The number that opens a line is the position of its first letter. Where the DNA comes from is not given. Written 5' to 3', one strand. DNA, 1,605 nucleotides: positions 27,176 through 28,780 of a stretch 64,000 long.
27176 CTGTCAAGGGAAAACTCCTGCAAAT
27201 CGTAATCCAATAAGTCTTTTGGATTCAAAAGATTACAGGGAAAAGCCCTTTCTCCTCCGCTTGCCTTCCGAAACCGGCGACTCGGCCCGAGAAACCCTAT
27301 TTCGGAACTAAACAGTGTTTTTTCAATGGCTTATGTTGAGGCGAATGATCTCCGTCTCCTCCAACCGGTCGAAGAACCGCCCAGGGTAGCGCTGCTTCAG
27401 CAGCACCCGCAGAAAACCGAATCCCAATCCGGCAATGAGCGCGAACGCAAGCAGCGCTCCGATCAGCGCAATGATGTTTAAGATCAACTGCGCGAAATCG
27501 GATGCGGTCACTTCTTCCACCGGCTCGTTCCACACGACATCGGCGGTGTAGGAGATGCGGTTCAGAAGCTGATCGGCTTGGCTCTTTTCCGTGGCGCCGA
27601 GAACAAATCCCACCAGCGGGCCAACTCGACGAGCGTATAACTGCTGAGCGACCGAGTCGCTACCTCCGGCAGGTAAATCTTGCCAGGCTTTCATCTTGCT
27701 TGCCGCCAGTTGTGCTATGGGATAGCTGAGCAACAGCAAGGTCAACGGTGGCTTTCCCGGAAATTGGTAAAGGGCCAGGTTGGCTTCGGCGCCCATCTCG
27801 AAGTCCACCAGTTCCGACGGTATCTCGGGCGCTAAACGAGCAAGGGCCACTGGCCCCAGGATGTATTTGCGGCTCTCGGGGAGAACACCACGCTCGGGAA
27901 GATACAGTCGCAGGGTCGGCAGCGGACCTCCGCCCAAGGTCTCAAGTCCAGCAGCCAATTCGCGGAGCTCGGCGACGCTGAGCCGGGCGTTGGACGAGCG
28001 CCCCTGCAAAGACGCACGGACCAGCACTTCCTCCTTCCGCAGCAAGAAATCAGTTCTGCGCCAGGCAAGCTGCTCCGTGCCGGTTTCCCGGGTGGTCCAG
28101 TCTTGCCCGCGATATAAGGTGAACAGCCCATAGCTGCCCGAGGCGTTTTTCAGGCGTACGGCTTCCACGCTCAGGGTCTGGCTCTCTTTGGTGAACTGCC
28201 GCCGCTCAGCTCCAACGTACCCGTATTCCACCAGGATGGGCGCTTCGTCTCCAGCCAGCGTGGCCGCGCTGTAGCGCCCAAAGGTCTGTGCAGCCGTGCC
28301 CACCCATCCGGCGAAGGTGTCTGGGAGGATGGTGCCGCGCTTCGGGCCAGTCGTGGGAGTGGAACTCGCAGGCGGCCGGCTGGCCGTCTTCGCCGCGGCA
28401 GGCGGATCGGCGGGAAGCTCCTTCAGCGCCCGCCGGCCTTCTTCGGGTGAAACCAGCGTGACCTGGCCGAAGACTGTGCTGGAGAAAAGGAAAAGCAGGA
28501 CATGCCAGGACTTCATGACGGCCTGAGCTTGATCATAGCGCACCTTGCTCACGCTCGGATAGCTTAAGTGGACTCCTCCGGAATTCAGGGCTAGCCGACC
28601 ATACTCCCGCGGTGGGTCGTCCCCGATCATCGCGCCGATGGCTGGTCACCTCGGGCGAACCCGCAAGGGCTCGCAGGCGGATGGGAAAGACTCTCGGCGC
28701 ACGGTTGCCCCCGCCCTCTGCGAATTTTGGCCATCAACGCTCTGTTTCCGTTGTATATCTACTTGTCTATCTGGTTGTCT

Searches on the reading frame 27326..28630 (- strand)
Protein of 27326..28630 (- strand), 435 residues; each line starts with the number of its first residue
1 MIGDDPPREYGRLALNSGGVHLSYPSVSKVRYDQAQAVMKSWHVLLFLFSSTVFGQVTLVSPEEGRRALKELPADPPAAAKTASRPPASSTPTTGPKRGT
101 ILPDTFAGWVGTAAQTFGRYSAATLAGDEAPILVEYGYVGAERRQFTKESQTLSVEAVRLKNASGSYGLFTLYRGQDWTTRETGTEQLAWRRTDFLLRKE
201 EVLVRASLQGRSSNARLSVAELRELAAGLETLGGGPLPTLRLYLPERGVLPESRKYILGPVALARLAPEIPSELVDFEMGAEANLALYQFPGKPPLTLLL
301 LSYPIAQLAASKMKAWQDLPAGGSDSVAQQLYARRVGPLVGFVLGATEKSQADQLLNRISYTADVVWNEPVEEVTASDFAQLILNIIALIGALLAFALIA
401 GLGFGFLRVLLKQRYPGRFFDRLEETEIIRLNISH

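Call 31: find_encoding_contigs(protein=window:27326-28630:-, flank=10000, max_places=6)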
Protein window:27326-28630:- (435 aa): 2 contigs read that carry it; 1 place shown.
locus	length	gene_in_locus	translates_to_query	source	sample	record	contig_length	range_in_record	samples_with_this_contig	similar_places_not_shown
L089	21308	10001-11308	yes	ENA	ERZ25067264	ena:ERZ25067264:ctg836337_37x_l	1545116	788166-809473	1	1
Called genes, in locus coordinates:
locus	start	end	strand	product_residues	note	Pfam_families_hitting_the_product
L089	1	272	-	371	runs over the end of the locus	PF00814:TsaD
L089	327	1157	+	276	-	PF02405:MlaE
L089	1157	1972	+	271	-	PF00005:ABC_tran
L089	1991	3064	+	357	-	PF02470:MlaD, PF28544:Helical_needle (weak)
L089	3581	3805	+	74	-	PF08534:Redoxin, PF00578:AhpC-TSA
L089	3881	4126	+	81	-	PF00578:AhpC-TSA, PF08534:Redoxin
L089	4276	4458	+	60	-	-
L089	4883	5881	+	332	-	-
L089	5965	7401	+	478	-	-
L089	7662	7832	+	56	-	-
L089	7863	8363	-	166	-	PF00578:AhpC-TSA, PF08534:Redoxin, PF13905:Thioredoxin_8 (weak)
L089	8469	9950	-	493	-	PF01266:DAO (faint), PF07992:Pyr_redox_2, PF13450:NAD_binding_8 (faint), PF13738:Pyr_redox_3 (weak), PF00070:Pyr_redox, PF02852:Pyr_redox_dim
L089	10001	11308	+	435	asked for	PF20244:DUF6599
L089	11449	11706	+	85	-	-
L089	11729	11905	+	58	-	-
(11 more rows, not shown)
